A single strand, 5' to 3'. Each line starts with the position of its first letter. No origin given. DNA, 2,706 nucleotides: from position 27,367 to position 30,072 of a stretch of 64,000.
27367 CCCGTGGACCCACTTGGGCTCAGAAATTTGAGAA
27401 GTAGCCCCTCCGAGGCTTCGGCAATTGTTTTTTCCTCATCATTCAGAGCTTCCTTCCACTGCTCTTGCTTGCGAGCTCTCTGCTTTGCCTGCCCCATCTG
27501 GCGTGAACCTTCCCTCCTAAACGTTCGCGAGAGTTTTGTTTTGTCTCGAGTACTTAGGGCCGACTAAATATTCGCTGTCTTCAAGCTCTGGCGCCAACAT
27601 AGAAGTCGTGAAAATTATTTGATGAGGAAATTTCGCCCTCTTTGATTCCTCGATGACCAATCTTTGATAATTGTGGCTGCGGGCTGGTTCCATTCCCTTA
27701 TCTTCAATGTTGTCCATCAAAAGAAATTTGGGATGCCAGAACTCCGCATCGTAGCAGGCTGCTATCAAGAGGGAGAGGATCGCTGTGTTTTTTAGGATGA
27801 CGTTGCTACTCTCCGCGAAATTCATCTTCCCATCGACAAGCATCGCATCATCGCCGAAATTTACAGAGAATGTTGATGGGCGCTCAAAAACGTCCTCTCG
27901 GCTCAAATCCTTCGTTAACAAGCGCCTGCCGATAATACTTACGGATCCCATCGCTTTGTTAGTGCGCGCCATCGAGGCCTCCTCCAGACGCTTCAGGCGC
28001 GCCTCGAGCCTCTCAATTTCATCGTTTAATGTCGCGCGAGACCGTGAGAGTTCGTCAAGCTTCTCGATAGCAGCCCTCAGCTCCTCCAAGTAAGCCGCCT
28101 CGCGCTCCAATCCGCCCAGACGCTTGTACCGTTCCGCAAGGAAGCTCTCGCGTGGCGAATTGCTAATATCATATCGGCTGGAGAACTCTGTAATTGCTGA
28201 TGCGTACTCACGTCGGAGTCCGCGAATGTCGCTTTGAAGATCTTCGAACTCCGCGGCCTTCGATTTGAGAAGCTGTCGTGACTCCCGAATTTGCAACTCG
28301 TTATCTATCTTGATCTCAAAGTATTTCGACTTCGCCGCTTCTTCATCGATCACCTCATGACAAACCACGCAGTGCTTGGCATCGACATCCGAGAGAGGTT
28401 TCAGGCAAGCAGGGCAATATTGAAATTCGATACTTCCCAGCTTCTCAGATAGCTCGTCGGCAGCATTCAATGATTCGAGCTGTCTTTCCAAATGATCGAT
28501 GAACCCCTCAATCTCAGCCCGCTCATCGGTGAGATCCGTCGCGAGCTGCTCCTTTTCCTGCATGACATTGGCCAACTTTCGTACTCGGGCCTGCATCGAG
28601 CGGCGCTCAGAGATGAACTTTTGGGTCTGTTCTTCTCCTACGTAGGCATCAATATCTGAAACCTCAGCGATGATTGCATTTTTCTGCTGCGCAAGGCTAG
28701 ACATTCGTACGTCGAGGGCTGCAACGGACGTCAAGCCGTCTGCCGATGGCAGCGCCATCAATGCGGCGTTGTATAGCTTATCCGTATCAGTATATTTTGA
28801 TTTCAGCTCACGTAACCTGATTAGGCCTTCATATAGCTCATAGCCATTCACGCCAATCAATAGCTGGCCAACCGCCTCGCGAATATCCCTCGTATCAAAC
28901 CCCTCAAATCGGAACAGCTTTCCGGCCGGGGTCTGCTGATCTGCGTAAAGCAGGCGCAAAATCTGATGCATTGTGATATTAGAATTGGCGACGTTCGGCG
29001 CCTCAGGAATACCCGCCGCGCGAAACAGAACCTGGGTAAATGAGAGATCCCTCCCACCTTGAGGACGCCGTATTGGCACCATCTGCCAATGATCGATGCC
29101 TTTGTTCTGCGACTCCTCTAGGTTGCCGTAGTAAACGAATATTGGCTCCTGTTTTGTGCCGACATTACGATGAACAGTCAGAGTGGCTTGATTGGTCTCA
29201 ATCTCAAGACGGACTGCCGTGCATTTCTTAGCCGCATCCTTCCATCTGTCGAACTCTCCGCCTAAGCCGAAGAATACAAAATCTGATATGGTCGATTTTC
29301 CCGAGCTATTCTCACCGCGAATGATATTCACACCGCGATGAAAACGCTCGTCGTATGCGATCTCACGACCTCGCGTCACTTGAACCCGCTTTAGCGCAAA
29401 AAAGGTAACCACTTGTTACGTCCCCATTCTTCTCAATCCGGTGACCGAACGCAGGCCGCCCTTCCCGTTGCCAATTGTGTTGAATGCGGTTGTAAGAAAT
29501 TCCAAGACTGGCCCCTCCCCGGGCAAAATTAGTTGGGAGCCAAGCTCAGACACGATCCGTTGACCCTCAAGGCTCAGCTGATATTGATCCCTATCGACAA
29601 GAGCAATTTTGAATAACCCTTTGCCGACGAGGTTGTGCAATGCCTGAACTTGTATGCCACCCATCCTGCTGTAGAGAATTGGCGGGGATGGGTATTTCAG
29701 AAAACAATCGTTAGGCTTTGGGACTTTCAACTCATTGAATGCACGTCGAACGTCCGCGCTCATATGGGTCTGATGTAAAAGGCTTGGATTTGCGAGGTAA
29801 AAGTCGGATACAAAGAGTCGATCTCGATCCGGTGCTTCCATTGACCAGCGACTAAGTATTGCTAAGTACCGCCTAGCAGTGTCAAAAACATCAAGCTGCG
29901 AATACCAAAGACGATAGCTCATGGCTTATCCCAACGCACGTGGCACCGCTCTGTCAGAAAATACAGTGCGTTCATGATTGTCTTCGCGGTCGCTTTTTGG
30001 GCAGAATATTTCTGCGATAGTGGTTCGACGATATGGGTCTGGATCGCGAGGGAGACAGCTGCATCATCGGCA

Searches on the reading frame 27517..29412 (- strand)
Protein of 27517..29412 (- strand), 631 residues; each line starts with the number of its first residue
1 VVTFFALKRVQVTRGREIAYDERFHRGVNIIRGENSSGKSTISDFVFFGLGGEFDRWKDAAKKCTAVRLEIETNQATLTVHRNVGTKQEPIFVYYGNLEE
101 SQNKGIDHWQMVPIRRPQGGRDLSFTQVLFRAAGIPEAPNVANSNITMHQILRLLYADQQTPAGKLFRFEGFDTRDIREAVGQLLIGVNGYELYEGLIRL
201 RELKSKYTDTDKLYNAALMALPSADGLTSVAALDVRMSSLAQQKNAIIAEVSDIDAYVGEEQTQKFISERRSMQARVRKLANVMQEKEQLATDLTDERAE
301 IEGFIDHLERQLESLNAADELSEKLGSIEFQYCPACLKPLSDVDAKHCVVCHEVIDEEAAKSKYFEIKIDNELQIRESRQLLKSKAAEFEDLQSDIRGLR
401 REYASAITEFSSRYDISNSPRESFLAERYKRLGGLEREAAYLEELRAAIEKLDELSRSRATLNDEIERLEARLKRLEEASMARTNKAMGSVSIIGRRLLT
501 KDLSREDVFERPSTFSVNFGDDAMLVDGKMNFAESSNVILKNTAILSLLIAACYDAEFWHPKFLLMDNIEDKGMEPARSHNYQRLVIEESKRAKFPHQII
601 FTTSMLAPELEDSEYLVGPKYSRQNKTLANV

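Call 65: search_protein_families(library=pfam, proteins=[window:27517-29412:-], max_evalue=0.001)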
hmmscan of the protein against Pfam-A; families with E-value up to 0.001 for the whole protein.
window:27517-29412:- (631 aa): 2 families
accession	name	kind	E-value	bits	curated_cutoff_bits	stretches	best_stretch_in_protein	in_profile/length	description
PF13476.12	AAA_23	-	7.3e-07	30.4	27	1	24-325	17-193/201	AAA domain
PF02463.25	SMC_N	-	0.00037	20.4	40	0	9-52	4-50/220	RecF/RecN/SMC N terminal domain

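Call 66: search_protein_families(library=padloc, proteins=[window:27517-29412:-], max_evalue=0.001)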
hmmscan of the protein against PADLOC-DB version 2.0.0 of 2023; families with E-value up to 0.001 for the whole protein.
window:27517-29412:- (631 aa): 18 families
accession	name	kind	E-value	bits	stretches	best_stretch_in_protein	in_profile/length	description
PDLC03862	LmuB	-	7.3e-37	125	1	15-483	16-484/643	-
PDLC03863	LmuB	-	6.2e-32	109.1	1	5-491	3-466/610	-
PDLC03859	LmuB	-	1.7e-30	104.8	1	7-609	5-585/611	-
PDLC03866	LmuB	-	1.8e-18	64.2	2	23-102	21-104/641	-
PDLC03864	LmuB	-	1.3e-17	61.6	2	240-483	272-485/657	-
PDLC03865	LmuB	-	1.8e-11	41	2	25-62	30-66/1007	-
PDLC03867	LmuB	-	4.1e-09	33.5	1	5-88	4-89/605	-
PDLC03860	LmuB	-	8.6e-08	29.2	1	21-83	21-83/565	-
PDLC00262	LmuB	-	9.6e-08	29.3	1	24-88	23-86/588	AAA ATPase domain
PDLC00250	LmuB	-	3.1e-07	27.4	1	14-107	15-110/582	AAA ATPase domain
PDLC00256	LmuB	-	1.3e-06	25.4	1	20-58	20-61/563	AAA ATPase domain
PDLC00254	LmuB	-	3e-06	24.2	0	18-82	18-86/563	AAA ATPase domain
PDLC00259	LmuB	-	1.5e-05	22.1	1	24-89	23-87/588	AAA ATPase domain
PDLC00263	LmuB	-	6.5e-05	20.9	1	24-87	23-86/204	AAA ATPase domain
PDLC00249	LmuB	-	0.00014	18.7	1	19-73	19-76/565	AAA ATPase domain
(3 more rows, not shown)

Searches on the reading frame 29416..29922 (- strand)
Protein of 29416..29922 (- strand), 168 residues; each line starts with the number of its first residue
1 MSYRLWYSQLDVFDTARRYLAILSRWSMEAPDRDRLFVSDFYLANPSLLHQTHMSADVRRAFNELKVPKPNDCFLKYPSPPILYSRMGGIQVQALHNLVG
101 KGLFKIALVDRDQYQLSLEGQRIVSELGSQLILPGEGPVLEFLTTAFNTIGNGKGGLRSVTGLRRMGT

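Call 65: search_protein_families(library=pfam, proteins=[window:29416-29922:-], max_evalue=0.001)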
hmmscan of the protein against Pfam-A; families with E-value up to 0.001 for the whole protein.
window:29416-29922:- (168 aa): 1 family
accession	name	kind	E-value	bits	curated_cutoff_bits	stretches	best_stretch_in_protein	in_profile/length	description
PF20291.3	MC5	-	1.2e-28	100.4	25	1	4-165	1-166/167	ABC-three component (ABC-3C) system Middle Component 5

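Call 66: search_protein_families(library=padloc, proteins=[window:29416-29922:-], max_evalue=0.001)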
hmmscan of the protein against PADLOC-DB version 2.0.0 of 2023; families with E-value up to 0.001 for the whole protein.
window:29416-29922:- (168 aa): 1 family
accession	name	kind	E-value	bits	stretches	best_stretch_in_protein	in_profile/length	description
PDLC03869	LmuC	-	0.00023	18.8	1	29-129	34-131/168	-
